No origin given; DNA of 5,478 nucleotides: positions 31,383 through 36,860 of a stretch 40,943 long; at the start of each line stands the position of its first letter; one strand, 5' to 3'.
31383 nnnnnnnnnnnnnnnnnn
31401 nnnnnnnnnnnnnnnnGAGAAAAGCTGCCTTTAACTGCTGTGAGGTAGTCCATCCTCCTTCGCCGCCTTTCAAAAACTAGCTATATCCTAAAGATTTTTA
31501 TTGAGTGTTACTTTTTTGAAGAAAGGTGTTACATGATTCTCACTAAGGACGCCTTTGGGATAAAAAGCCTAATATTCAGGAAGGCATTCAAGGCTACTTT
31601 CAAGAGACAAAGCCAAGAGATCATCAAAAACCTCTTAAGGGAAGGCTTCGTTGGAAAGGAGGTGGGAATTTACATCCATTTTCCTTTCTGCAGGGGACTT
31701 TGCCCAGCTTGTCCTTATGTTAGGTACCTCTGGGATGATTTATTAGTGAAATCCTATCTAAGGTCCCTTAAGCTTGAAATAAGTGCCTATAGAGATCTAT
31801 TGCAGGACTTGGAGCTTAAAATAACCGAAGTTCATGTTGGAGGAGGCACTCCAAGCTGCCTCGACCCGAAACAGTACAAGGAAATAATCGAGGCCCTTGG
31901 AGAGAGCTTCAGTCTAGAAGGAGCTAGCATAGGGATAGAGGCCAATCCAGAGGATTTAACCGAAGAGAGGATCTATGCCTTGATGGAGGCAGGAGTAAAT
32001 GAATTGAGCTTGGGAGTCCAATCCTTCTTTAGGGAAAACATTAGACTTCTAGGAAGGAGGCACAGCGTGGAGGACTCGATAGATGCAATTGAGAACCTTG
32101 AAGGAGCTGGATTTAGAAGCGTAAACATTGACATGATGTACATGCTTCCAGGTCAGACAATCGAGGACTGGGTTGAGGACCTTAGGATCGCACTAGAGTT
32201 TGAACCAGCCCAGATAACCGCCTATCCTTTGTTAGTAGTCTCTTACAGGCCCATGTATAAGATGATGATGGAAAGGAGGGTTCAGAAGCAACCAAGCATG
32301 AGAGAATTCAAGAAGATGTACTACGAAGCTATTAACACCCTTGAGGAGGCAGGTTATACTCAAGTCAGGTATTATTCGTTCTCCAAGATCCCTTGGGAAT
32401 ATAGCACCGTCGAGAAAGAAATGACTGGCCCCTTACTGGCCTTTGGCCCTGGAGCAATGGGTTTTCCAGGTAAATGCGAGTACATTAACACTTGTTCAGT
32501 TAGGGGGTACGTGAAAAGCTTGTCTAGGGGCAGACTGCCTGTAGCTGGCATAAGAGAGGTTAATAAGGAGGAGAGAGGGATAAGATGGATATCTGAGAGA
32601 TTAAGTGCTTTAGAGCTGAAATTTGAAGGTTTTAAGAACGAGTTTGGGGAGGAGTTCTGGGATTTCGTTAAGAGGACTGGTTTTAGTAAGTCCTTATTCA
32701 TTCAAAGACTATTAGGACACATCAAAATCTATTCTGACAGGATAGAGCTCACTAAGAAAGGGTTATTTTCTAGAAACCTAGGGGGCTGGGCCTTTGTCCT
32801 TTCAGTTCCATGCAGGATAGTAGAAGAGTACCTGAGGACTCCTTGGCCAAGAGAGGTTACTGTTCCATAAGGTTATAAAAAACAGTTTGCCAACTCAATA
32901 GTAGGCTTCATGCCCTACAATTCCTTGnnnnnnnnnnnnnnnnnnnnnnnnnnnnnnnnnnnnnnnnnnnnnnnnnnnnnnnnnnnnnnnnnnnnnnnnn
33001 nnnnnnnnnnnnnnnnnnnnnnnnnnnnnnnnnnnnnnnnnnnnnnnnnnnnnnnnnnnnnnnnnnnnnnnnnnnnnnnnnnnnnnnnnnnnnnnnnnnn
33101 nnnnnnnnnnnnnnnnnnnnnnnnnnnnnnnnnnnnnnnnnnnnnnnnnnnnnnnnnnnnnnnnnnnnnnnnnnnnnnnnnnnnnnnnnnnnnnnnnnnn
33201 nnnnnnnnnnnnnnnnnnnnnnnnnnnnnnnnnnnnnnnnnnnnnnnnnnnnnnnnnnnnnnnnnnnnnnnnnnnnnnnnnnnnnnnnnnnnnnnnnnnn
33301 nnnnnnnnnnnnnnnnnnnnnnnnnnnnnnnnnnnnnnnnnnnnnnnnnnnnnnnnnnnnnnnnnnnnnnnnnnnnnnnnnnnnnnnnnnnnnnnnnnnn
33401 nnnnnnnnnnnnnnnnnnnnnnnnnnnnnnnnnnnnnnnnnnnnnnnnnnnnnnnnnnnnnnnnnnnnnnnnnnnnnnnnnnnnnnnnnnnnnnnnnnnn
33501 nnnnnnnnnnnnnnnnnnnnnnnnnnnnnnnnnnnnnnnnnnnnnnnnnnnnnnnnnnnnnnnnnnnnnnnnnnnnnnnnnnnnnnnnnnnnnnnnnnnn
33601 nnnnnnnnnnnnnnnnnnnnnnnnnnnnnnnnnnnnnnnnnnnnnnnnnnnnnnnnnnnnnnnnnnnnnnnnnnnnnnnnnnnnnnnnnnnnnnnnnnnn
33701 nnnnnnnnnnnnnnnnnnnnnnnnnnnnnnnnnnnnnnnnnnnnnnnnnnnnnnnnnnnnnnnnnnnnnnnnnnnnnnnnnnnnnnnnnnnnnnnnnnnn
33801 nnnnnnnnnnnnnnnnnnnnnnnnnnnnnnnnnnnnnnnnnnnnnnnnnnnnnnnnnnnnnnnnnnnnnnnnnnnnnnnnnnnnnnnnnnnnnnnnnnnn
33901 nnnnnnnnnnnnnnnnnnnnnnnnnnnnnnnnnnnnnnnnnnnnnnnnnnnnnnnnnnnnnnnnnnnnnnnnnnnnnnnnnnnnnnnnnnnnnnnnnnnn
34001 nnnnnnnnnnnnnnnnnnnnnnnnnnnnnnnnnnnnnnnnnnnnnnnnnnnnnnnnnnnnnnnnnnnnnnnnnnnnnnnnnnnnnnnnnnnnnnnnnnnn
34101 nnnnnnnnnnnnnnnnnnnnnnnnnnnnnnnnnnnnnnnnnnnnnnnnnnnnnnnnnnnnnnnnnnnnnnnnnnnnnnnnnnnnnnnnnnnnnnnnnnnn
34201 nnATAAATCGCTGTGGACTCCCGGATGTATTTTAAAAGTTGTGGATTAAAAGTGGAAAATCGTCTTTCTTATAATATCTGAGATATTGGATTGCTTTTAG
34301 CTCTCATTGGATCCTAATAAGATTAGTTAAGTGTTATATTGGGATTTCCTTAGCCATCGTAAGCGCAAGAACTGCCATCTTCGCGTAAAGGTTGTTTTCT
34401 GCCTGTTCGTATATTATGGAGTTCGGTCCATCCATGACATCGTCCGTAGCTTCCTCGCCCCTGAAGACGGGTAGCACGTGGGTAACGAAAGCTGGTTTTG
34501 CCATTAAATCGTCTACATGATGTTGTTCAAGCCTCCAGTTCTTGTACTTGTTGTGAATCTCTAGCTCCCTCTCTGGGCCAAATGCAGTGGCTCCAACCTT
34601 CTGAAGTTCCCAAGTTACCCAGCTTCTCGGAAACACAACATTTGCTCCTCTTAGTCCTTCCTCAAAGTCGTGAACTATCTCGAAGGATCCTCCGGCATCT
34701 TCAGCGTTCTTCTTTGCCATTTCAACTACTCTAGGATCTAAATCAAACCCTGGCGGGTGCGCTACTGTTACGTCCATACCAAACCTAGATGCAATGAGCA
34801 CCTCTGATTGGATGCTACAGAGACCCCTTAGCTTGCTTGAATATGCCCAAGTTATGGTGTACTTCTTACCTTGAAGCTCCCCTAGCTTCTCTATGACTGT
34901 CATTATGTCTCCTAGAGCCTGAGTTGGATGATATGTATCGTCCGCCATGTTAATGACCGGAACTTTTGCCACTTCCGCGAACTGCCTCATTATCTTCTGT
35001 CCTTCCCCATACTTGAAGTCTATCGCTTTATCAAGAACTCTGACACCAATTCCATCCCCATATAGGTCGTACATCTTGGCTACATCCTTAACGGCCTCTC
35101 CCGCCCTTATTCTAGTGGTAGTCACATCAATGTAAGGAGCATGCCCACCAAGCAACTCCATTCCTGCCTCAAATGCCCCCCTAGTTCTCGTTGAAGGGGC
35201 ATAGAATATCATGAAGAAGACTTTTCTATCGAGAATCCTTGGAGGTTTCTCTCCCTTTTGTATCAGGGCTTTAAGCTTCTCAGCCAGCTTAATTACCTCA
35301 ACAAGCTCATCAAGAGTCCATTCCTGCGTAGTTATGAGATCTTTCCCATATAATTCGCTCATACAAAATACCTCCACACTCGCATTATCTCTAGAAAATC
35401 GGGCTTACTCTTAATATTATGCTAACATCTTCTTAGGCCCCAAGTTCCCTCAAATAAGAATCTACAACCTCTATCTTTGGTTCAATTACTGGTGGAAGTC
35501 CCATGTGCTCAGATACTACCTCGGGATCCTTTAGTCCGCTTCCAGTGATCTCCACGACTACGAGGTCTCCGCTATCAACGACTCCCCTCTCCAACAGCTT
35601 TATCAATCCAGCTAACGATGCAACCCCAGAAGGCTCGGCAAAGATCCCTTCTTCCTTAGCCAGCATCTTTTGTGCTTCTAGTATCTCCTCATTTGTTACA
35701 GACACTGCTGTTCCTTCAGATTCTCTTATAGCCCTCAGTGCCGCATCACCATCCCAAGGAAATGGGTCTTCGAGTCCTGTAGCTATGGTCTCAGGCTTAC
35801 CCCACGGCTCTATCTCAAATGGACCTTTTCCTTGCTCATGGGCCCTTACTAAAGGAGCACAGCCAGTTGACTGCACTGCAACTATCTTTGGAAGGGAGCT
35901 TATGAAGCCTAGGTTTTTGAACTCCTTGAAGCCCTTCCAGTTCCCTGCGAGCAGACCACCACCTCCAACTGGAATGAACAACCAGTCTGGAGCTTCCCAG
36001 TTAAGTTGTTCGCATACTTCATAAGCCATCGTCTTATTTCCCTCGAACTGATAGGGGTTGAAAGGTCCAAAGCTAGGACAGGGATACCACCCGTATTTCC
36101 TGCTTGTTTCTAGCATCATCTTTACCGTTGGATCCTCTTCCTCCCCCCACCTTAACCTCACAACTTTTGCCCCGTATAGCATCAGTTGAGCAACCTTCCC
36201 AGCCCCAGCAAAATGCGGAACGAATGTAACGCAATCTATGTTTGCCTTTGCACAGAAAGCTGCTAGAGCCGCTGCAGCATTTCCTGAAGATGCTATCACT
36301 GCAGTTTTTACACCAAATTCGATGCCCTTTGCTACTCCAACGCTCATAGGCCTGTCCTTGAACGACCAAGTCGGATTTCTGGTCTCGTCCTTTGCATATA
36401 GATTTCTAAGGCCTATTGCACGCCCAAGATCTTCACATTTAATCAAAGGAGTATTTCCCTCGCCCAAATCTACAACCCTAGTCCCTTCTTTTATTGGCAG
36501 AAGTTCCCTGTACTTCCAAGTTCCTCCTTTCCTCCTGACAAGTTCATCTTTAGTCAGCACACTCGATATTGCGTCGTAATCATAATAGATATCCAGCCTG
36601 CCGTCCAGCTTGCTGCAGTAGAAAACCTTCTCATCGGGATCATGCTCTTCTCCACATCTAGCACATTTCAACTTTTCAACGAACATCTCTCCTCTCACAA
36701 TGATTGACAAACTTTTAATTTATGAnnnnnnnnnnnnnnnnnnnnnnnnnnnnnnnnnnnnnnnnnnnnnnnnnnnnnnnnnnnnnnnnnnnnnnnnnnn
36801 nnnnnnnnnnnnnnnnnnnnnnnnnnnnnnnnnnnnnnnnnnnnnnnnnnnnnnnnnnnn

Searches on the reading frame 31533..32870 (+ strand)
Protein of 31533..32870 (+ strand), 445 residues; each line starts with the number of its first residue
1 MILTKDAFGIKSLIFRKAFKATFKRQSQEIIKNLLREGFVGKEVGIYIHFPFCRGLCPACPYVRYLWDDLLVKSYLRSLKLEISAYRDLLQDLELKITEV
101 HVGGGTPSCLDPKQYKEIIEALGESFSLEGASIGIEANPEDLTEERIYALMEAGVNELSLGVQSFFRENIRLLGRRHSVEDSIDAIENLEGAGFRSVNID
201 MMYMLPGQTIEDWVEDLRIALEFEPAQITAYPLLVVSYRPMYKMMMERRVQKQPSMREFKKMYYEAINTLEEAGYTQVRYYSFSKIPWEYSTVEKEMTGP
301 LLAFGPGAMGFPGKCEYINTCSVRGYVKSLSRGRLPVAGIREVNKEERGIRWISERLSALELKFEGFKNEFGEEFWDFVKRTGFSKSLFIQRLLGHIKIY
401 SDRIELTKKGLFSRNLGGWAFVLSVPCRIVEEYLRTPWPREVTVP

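Call 38: search_protein_families(library=pfam, proteins=[window:31533-32870:+], max_evalue=0.0001)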
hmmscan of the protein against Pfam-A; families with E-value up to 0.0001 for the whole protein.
window:31533-32870:+ (445 aa): 1 family
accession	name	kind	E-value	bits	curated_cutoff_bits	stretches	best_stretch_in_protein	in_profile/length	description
PF04055.27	Radical_SAM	-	7.7e-25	88.4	29.5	1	47-218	1-164/166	Radical SAM superfamily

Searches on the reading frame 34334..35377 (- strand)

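Call 38: search_protein_families(library=pfam, proteins=[window:34334-35377:-], max_evalue=0.0001)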
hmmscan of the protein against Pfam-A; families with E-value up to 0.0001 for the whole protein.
window:34334-35377:- (347 aa): 2 families
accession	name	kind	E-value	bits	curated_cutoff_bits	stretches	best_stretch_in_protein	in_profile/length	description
PF02729.26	OTCace_N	-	3.8e-35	121.6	29.9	1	12-163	1-148/148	Aspartate/ornithine carbamoyltransferase, carbamoyl-P binding domain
PF00185.30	OTCace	-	1.4e-31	110.1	29.4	1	190-339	17-156/157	Aspartate/ornithine carbamoyltransferase, Asp/Orn binding domain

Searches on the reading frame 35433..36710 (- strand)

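Call 38: search_protein_families(library=pfam, proteins=[window:35433-36710:-], max_evalue=0.0001)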
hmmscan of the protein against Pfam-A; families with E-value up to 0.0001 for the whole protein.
window:35433-36710:- (425 aa): 1 family
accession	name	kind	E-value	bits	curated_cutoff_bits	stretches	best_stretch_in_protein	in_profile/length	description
PF00291.31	PALP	-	2.7e-79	267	35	1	81-390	2-295/295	Pyridoxal-phosphate dependent enzyme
